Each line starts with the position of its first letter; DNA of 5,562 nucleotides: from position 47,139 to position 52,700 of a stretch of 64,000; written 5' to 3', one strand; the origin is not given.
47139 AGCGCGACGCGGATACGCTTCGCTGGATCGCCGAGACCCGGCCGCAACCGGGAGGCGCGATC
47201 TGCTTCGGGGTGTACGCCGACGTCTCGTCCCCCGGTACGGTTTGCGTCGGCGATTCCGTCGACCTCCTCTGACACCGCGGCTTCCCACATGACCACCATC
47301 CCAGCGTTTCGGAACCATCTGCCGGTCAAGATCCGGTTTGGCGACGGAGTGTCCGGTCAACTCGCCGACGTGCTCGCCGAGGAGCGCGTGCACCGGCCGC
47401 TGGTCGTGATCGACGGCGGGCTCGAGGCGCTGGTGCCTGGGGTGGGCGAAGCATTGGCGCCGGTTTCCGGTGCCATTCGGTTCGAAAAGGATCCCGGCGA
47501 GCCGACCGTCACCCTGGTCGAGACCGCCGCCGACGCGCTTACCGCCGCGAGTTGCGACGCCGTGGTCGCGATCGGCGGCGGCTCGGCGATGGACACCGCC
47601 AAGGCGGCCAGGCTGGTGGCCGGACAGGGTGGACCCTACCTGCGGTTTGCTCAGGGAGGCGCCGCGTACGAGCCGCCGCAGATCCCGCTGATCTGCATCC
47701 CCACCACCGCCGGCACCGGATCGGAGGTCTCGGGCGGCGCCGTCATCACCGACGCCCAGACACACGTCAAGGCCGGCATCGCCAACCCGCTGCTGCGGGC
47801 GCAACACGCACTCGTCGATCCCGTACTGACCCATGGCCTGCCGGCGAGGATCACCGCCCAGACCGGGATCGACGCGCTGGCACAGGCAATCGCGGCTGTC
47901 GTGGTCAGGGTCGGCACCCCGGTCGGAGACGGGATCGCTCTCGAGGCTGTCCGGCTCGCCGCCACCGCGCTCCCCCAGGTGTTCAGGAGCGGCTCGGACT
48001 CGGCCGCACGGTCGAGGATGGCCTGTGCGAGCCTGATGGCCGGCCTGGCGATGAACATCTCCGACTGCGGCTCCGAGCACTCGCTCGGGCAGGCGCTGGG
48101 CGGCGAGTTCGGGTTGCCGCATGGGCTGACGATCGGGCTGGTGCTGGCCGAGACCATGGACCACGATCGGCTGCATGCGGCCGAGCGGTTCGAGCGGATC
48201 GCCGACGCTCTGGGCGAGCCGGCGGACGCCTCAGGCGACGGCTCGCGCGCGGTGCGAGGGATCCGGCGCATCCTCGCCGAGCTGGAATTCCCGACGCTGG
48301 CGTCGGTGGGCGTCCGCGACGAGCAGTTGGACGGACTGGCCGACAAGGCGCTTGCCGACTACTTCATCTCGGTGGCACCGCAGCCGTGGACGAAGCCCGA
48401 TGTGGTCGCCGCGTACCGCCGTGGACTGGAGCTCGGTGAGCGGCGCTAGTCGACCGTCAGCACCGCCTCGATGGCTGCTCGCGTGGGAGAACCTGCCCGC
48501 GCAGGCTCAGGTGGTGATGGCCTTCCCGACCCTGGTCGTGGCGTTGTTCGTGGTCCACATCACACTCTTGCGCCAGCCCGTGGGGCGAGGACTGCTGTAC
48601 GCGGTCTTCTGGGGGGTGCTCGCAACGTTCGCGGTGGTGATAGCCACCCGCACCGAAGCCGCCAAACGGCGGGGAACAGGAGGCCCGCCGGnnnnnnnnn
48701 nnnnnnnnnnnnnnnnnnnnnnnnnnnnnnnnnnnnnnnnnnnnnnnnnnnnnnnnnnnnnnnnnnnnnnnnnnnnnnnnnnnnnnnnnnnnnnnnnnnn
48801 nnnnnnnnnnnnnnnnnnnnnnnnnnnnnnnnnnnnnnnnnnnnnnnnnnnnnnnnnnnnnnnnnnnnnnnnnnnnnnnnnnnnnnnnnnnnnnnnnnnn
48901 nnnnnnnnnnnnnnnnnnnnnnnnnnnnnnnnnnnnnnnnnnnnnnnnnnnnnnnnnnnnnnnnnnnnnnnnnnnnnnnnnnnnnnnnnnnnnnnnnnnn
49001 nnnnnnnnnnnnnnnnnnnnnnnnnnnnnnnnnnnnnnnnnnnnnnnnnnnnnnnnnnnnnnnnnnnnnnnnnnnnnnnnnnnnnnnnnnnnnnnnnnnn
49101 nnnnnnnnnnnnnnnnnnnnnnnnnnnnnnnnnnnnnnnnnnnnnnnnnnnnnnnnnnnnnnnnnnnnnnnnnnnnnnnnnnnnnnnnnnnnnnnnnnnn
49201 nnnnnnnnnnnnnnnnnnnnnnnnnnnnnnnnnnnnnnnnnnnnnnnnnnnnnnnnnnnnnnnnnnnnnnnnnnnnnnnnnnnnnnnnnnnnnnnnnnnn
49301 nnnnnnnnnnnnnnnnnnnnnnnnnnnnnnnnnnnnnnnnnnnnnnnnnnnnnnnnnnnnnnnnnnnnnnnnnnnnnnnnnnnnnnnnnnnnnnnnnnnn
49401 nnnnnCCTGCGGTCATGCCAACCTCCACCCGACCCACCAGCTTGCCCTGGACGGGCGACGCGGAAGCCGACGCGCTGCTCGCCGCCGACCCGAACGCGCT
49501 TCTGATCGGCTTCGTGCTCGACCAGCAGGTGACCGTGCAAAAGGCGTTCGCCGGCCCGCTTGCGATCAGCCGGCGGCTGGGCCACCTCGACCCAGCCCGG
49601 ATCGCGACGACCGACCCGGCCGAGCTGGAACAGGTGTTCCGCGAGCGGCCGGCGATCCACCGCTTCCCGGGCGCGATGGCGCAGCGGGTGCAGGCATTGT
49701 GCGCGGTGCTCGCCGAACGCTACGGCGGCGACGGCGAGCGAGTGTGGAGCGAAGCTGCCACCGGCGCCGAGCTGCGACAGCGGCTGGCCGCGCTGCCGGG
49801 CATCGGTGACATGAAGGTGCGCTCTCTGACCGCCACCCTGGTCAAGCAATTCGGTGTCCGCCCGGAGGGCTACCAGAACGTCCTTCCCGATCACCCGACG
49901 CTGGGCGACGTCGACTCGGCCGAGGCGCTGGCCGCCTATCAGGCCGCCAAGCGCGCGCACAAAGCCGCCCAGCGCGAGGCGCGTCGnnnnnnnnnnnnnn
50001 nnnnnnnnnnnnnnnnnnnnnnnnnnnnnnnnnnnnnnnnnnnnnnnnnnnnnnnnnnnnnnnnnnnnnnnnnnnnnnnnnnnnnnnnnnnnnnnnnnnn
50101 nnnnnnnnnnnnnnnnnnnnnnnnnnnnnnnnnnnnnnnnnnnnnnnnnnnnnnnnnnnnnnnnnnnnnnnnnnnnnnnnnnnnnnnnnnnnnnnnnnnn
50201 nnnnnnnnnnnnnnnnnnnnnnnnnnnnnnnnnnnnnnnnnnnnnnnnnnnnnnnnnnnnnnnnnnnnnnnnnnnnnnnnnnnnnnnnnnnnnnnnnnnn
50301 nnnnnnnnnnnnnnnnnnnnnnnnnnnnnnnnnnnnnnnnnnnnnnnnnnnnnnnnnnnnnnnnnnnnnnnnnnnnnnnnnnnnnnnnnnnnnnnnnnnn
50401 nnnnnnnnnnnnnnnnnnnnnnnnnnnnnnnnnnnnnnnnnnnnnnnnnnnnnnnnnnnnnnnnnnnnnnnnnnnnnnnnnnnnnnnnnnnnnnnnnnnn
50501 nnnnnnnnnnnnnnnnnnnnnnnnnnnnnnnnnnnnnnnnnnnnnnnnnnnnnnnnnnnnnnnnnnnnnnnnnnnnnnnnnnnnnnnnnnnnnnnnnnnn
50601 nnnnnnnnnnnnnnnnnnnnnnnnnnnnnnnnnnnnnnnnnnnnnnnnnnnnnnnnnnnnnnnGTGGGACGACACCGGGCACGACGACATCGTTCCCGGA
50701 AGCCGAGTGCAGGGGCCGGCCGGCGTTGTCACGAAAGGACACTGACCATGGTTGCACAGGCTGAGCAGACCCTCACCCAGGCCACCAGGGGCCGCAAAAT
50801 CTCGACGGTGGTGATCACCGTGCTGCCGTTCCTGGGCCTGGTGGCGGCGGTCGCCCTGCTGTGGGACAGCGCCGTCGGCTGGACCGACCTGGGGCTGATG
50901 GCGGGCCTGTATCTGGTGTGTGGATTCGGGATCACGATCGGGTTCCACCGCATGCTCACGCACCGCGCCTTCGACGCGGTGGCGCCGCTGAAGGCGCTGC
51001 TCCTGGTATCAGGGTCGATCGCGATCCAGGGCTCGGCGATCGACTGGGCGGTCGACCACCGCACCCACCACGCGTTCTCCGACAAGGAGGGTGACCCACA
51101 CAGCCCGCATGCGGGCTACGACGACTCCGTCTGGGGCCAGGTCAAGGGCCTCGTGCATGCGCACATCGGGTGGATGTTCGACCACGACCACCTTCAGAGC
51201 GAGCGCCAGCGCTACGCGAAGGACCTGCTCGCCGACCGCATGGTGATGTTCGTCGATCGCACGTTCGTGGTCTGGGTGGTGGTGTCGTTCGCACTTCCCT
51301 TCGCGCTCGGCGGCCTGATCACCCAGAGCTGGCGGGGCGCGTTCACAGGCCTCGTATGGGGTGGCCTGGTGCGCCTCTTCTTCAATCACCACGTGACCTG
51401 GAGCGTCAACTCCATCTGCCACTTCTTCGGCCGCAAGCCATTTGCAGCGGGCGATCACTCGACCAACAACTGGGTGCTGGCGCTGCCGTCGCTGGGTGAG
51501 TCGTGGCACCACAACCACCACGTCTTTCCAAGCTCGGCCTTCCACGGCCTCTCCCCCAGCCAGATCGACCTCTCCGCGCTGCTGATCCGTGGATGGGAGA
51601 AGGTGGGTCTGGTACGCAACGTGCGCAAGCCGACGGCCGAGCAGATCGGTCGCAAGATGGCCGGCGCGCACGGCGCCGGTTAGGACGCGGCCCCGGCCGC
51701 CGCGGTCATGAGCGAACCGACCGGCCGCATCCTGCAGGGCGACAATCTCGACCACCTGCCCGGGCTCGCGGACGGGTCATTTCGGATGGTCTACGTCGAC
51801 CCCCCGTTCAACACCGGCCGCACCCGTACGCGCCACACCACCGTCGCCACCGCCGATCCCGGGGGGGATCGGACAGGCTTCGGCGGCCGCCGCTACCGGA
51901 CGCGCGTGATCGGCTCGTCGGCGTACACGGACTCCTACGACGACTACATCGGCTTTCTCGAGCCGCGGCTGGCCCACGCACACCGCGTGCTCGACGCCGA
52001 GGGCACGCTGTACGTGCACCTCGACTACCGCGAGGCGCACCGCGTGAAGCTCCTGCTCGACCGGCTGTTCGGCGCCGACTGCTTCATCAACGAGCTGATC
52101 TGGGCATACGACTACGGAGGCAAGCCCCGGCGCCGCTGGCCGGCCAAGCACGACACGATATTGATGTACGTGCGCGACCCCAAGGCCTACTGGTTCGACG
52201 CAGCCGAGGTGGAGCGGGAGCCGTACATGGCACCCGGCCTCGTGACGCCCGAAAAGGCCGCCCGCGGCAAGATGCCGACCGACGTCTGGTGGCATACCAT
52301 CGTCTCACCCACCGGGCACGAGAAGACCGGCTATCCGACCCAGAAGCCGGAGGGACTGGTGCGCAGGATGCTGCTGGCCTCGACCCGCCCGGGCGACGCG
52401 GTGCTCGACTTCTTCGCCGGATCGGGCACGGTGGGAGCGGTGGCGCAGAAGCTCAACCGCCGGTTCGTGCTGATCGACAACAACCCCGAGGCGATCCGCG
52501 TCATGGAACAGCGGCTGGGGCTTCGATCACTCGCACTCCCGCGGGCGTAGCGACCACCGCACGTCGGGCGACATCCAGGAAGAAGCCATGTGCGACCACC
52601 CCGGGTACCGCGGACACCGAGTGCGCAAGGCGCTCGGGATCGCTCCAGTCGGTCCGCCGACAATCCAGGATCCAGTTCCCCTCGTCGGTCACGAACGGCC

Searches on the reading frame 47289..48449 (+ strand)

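Call 31: search_protein_families(library=pfam, proteins=[window:47289-48449:+], max_evalue=0.00001)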
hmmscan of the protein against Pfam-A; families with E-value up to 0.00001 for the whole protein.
window:47289-48449:+ (386 aa): 3 families
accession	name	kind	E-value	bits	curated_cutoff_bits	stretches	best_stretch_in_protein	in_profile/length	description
PF00465.25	Fe-ADH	-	4.2e-40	137.5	31.3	1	12-178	1-168/168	Iron-containing alcohol dehydrogenase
PF25137.1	ADH_Fe_C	-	4.2e-35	121.6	27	1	189-378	1-192/194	Fe-containing alcohol dehydrogenase family, C-terminal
PF13685.12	Fe-ADH_2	-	5.9e-08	33.3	28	1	17-107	2-93/149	Iron-containing alcohol dehydrogenase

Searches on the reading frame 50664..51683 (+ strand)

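Call 31: search_protein_families(library=pfam, proteins=[window:50664-51683:+], max_evalue=0.00001)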
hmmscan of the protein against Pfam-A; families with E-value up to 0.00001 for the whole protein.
window:50664-51683:+ (339 aa): 1 family
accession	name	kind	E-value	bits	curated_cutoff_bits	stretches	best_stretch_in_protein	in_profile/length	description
PF00487.30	FA_desaturase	-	6.1e-14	52.8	29.7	1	81-296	7-231/253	Fatty acid desaturase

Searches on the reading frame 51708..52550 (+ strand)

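Call 31: search_protein_families(library=pfam, proteins=[window:51708-52550:+], max_evalue=0.00001)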
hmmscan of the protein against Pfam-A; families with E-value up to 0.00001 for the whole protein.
window:51708-52550:+ (280 aa): 2 families
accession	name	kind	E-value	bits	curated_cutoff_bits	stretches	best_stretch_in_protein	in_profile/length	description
PF01555.25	N6_N4_Mtase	-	1.5e-45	156.3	26.7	1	26-267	2-220/221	DNA methylase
PF03602.21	Cons_hypoth95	-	2.9e-07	30.8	24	0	228-270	41-84/182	Conserved hypothetical protein 95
